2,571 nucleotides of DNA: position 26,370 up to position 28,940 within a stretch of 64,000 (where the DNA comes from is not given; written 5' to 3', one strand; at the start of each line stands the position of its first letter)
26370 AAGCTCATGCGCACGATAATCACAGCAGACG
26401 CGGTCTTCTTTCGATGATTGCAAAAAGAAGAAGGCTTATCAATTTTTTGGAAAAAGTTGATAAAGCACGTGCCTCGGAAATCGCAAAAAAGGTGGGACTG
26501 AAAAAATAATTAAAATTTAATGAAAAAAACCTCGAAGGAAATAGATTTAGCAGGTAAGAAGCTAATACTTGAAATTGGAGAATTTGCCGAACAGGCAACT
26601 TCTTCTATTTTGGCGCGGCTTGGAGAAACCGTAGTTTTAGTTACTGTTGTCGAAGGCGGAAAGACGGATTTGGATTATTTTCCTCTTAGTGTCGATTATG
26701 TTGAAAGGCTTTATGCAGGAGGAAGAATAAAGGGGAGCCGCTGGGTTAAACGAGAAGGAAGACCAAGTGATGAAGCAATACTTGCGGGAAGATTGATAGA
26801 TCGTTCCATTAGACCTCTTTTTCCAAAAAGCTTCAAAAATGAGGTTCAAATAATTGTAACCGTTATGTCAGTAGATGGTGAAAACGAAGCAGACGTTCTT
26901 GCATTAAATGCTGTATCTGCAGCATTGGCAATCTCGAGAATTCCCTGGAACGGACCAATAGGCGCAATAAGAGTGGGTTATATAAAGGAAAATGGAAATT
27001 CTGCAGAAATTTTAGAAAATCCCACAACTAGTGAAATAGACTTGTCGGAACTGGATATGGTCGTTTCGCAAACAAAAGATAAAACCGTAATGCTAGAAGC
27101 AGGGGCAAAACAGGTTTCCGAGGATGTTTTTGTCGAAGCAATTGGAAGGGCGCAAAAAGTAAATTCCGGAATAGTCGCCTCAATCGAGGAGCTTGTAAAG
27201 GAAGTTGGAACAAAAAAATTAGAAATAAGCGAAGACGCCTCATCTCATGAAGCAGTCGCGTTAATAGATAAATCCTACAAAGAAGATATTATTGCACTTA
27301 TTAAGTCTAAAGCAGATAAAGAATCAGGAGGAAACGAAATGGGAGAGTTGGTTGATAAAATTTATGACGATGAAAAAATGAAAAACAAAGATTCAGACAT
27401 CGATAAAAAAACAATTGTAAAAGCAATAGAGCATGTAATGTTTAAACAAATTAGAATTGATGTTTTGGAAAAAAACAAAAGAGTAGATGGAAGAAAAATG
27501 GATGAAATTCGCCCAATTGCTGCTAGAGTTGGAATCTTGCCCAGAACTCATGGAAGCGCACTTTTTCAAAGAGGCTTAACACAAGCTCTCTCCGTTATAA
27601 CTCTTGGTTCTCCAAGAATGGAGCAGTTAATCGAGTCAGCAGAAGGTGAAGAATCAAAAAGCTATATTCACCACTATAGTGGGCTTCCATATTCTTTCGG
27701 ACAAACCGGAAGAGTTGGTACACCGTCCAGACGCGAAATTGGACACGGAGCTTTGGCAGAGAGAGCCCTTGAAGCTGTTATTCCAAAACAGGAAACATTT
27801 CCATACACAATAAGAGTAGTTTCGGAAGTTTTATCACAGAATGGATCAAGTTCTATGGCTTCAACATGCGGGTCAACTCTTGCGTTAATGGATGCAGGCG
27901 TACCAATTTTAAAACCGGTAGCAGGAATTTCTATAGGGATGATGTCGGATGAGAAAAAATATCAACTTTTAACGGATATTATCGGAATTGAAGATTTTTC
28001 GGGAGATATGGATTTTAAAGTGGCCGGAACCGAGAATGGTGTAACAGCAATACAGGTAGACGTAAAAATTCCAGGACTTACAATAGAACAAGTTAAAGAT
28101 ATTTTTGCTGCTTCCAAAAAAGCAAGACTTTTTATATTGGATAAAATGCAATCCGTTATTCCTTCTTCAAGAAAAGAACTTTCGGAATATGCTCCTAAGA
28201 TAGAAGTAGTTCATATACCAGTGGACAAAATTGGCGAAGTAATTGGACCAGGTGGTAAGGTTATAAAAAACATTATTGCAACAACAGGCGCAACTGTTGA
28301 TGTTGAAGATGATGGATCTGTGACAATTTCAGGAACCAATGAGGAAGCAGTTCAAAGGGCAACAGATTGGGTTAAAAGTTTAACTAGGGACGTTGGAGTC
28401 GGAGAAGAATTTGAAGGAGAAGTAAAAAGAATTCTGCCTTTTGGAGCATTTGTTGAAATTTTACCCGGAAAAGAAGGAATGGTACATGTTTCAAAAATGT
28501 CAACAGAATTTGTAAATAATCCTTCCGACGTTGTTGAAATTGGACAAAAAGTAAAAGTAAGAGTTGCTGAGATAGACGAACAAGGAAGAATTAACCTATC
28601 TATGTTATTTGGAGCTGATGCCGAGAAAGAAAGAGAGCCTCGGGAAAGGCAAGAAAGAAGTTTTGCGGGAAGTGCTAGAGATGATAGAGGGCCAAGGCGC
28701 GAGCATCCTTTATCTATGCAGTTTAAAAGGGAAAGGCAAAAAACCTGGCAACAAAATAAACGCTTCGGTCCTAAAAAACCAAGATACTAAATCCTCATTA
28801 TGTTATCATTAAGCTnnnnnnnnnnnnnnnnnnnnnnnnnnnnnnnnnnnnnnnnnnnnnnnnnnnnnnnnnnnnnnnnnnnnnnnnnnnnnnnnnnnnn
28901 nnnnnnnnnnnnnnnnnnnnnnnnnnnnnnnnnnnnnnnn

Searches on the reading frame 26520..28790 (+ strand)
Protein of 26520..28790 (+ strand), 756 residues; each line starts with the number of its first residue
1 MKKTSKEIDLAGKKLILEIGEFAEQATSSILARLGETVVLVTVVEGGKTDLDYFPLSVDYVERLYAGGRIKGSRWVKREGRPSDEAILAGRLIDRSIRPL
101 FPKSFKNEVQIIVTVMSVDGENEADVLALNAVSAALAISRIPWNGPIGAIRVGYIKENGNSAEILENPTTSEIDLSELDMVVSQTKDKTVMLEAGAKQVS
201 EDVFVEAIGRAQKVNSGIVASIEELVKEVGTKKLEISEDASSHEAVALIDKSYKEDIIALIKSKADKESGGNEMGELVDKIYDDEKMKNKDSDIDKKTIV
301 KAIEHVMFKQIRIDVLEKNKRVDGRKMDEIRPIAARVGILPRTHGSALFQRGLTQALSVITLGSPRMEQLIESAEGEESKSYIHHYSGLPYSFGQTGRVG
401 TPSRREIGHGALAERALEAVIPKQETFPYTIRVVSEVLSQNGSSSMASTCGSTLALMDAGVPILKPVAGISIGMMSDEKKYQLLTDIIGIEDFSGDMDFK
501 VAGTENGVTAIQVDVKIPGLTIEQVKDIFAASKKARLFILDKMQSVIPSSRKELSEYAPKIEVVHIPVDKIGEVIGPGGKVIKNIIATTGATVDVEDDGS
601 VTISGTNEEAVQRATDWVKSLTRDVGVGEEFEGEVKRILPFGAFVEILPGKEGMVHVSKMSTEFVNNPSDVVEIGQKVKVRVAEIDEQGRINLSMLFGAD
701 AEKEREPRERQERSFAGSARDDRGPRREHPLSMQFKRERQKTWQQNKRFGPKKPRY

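Call 3: search_protein_families(library=pfam, proteins=[window:26520-28790:+], max_evalue=0.01)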
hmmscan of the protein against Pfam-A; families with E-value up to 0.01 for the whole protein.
window:26520-28790:+ (756 aa): 8 families
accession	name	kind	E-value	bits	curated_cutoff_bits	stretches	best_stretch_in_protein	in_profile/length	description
PF01138.27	RNase_PH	-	1.6e-54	184.2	25.5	2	329-462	1-130/130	3' exoribonuclease family, domain 1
PF00575.29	S1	-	3.7e-19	69.3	22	1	626-695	3-73/74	S1 RNA binding domain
PF03725.20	RNase_PH_C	-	1e-14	54.6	20.8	2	145-213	1-66/67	3' exoribonuclease family, domain 2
PF00013.35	KH_1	-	1.9e-14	53.6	21.5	1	562-618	2-64/66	KH domain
PF23459.1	S1_RRP5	-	1.1e-05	26.3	27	1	628-688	4-64/72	RRP5 S1 domain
PF22675.2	KH-I_KHDC4-BBP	-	2.6e-05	24.4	30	1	571-610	8-48/76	KHDC4/BBP-like, KH-domain type I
PF23052.1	KH_N4BP1_2nd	-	0.00041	20.8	27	1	576-624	19-66/120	N4BP1, second type I KH-domain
PF03726.19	PNPase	-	0.0066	17.3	24.6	0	261-326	18-81/81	Polyribonucleotide nucleotidyltransferase, RNA binding domain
